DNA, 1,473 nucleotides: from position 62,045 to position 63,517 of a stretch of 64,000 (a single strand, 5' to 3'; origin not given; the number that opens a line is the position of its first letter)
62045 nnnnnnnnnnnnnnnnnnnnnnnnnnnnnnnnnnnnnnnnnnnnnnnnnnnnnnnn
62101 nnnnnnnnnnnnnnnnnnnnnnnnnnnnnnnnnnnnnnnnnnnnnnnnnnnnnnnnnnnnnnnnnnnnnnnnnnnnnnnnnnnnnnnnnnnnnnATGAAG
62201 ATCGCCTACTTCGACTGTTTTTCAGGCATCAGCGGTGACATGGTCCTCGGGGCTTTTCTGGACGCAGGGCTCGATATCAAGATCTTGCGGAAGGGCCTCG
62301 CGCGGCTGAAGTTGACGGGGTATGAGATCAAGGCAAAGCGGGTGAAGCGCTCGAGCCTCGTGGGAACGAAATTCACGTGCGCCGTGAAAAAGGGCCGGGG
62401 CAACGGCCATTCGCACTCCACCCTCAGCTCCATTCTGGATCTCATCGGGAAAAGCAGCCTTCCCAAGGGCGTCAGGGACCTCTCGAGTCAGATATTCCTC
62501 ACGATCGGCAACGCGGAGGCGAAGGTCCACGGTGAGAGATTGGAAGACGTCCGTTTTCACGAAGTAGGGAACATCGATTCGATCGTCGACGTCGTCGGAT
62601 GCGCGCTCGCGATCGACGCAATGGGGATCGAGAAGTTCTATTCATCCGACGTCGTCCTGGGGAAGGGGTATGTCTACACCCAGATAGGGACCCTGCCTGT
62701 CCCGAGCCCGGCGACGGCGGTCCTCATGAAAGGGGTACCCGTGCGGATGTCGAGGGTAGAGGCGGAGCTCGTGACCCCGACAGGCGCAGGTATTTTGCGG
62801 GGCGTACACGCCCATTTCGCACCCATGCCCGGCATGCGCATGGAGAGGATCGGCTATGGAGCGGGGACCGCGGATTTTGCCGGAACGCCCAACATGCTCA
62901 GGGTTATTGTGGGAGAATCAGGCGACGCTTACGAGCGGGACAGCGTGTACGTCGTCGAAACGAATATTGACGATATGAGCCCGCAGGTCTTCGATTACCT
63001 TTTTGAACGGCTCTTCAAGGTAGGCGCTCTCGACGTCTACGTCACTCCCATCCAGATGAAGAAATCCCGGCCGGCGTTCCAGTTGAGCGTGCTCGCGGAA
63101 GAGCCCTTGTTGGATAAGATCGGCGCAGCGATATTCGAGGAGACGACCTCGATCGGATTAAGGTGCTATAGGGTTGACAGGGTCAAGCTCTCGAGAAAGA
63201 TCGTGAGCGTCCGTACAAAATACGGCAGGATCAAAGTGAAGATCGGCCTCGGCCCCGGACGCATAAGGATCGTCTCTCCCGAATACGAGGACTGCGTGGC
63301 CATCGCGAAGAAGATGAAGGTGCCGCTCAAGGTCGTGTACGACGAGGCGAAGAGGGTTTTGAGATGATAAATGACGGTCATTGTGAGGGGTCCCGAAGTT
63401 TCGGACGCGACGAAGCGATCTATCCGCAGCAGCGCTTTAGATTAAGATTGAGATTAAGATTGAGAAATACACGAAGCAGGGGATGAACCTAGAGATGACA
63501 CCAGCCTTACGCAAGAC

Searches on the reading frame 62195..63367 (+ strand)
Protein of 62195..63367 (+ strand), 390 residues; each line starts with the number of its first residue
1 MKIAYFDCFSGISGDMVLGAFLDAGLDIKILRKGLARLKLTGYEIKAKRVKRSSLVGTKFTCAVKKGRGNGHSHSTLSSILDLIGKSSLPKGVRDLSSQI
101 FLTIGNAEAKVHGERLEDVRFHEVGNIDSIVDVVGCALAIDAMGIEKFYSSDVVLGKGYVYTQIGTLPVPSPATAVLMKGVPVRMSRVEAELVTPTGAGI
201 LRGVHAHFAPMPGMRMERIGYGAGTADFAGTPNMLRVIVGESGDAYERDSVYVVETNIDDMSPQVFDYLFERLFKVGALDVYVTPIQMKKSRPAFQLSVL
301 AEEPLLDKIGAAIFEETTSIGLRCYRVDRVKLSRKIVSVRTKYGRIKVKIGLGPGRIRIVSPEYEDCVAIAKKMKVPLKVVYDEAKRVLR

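Call 23: search_protein_families(library=pfam, proteins=[window:62195-63367:+])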
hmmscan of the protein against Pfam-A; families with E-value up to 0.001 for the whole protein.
window:62195-63367:+ (390 aa): 1 family
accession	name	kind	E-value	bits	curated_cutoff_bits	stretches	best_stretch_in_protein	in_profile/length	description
PF01969.22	Ni_insertion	-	9.5e-135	450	22.1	1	4-382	1-375/375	Nickel insertion protein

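Call 24: find_encoding_contigs(protein=window:62195-63367:+, flank=10000, max_places=6)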
Protein window:62195-63367:+ (390 aa): no gene with exactly this product is on record in the collection.

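Call 25: find_homologous_proteins(query=window:62195-63367:+, max_evalue=1e-60)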
Query window:62195-63367:+ (390 aa): 7777 proteins with E <= 1e-60 among 8000 candidates; the best 120 are listed.
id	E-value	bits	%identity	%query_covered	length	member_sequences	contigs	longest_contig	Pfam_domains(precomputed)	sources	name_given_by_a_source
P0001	3.3e-252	854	100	100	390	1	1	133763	PF01969.23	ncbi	-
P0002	5.0e-189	646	74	100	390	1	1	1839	PF01969.23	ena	-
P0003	4.7e-187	640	74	100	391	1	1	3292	PF01969.23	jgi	jgi:hypothetical protein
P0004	4.6e-171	587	69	100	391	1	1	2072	PF01969.23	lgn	-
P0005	1.7e-170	585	69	100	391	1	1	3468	PF01969.23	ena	-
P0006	3.4e-162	558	65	100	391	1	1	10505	PF01969.23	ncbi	-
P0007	5.0e-156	538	63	99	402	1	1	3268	PF01969.23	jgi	jgi:uncharacterized protein (TIGR00299 family) protein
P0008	2.1e-152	526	63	99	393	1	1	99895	PF01969.23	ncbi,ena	-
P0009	1.1e-145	504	59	99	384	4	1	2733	PF01969.23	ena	-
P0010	8.0e-144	498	59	100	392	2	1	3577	PF01969.23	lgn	-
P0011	1.3e-143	497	58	99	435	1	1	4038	PF01969.23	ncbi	-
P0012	1.4e-140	487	58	100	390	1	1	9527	PF01969.23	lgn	-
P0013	9.6e-140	484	58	100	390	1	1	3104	PF01969.23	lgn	-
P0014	8.6e-139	481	58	99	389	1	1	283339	PF01969.23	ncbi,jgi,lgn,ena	ncbi:MAG: nickel pincer cofactor biosynthesis protein LarC [Candidatus Omnitrophota bacterium]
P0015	1.3e-138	480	56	100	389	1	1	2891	PF01969.23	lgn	-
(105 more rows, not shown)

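Call 26: find_encoding_contigs(protein=P0001, flank=10000, max_places=3)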
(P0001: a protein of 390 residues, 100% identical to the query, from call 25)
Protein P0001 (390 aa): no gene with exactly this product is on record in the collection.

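Call 27: find_encoding_contigs(protein=P0008, flank=10000, max_places=3)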
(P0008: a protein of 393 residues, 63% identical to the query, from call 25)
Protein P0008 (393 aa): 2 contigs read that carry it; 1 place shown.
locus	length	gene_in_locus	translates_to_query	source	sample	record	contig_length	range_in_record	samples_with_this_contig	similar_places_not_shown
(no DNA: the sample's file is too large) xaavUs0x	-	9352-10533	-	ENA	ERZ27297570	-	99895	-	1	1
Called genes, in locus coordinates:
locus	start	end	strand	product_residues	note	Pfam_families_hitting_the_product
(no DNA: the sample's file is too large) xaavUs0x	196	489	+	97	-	PF02686:GatC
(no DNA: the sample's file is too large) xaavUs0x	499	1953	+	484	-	PF01425:Amidase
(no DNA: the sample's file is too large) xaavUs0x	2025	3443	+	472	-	PF02934:GatB_N, PF02637:GatB_Yqey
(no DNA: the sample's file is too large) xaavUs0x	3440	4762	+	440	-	PF22694:CtpB_N-like, PF00595:PDZ, PF13180:PDZ_2, PF17820:PDZ_6, PF03572:Peptidase_S41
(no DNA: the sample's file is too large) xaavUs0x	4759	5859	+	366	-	PF04748:Polysacc_deac_2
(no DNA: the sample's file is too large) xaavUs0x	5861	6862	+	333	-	PF00814:TsaD, PF22521:HypF_C_2 (weak)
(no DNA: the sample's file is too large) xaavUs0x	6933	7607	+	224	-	PF02308:MgtC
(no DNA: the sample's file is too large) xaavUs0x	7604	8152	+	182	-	PF04519:Bactofilin, PF12728:HTH_17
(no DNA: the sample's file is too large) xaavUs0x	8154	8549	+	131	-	PF12728:HTH_17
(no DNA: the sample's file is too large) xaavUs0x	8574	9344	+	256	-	PF00731:AIRC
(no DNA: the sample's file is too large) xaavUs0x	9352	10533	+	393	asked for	PF01969:Ni_insertion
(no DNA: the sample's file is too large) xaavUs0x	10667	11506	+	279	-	PF17820:PDZ_6 (weak), PF00595:PDZ, PF13180:PDZ_2 (weak), PF17820:PDZ_6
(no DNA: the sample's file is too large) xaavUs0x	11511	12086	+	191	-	-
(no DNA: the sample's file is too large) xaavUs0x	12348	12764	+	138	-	PF01909:NTP_transf_2, PF18765:Polbeta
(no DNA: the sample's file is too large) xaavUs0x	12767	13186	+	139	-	PF01934:HepT-like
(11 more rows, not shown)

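Call 28: find_encoding_contigs(protein=P0006, flank=10000, max_places=3)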
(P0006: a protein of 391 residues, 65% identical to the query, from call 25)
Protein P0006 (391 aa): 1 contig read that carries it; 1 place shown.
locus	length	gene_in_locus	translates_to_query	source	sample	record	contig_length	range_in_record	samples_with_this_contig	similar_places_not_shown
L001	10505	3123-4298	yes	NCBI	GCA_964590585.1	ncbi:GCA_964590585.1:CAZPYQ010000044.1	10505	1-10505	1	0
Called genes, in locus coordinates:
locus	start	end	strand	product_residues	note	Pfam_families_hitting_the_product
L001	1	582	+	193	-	?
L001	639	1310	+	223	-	PF02308:MgtC, PF13291:ACT_4 (weak)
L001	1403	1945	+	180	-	PF04519:Bactofilin, PF12728:HTH_17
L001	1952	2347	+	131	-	PF12728:HTH_17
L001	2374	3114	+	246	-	PF00731:AIRC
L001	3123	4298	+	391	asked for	PF01969:Ni_insertion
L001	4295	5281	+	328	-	PF00595:PDZ (weak), PF17820:PDZ_6 (weak), PF00595:PDZ (weak), PF13180:PDZ_2 (weak), PF17820:PDZ_6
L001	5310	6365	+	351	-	PF02661:Fic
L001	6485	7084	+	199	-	PF00672:HAMP (faint)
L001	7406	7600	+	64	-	PF12728:HTH_17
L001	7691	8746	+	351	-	PF01073:3Beta_HSD, PF01370:Epimerase, PF02719:Polysacc_synt_2, PF04321:RmlD_sub_bind, PF05368:NmrA, PF13460:NAD_binding_10, PF16363:GDP_Man_Dehyd, PF07993:NAD_binding_4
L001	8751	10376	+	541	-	PF00171:Aldedh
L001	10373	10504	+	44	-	?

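Call 37: find_encoding_contigs(protein=P0003, flank=10000, max_places=2)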
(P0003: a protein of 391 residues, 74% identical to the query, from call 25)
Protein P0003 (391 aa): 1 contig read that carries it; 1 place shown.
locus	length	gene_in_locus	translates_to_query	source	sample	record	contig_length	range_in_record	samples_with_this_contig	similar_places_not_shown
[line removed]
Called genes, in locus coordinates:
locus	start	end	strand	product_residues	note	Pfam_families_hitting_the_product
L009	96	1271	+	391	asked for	PF01969:Ni_insertion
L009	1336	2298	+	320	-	PF00595:PDZ (faint), PF13180:PDZ_2 (faint), PF17820:PDZ_6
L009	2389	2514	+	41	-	-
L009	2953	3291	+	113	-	?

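Call 38: find_encoding_contigs(protein=P0005, flank=10000, max_places=2)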
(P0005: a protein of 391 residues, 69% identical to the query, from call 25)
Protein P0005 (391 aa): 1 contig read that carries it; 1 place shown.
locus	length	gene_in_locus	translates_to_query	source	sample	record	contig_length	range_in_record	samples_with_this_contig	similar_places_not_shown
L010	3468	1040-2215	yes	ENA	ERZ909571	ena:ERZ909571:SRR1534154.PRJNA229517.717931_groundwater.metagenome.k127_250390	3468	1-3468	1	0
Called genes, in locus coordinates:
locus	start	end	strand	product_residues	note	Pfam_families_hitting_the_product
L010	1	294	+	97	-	?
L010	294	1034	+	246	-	PF00731:AIRC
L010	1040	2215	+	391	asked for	PF01969:Ni_insertion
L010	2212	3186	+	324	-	PF13180:PDZ_2 (faint), PF17820:PDZ_6 (weak), PF00595:PDZ, PF17820:PDZ_6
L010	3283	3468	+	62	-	?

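Call 71: find_encoding_contigs(protein=P0002, flank=10000, max_places=2)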
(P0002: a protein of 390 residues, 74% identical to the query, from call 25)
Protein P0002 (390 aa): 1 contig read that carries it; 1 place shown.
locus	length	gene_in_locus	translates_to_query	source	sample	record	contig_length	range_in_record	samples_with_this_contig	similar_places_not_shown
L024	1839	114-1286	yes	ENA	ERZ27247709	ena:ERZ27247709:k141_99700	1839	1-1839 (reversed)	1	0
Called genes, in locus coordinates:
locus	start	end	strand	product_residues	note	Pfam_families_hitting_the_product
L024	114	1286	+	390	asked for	PF01969:Ni_insertion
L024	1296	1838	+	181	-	?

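Call 72: find_encoding_contigs(protein=P0004, flank=10000, max_places=2)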
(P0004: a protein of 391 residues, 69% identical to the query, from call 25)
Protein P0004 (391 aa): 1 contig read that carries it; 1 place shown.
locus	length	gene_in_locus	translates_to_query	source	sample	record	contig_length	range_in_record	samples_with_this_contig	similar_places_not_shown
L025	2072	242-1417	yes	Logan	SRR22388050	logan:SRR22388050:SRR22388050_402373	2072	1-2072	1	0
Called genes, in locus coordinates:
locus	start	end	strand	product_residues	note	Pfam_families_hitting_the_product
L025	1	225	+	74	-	?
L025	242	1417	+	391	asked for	PF01969:Ni_insertion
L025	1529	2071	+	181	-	?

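Call 94: list_cluster_members(proteins=[P0001, P0121])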
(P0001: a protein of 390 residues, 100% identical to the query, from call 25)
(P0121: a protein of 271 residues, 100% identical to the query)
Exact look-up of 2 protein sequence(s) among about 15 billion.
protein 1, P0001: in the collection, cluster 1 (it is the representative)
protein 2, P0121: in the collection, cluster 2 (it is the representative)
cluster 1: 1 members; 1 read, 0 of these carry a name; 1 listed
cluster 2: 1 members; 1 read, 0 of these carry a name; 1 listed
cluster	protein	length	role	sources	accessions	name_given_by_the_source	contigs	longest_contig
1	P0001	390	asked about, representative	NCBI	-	-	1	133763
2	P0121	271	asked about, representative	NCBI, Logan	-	-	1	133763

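Call 105: search_protein_families(library=ncbifam, proteins=[window:62195-63367:+], max_evalue=0.00001)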
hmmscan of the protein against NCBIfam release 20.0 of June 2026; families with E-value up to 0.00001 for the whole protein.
window:62195-63367:+ (390 aa): 2 families
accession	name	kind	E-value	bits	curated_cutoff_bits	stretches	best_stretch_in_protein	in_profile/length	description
TIGR00299.2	nickel_LarC1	equivalog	1.3e-56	190.9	90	1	76-239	2-165/165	nickel pincer cofactor biosynthesis protein LarC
NF052512.1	nickel_LarC2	equivalog_domain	3.5e-44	149.7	50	1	251-367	1-117/118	nickel pincer cofactor biosynthesis protein LarC2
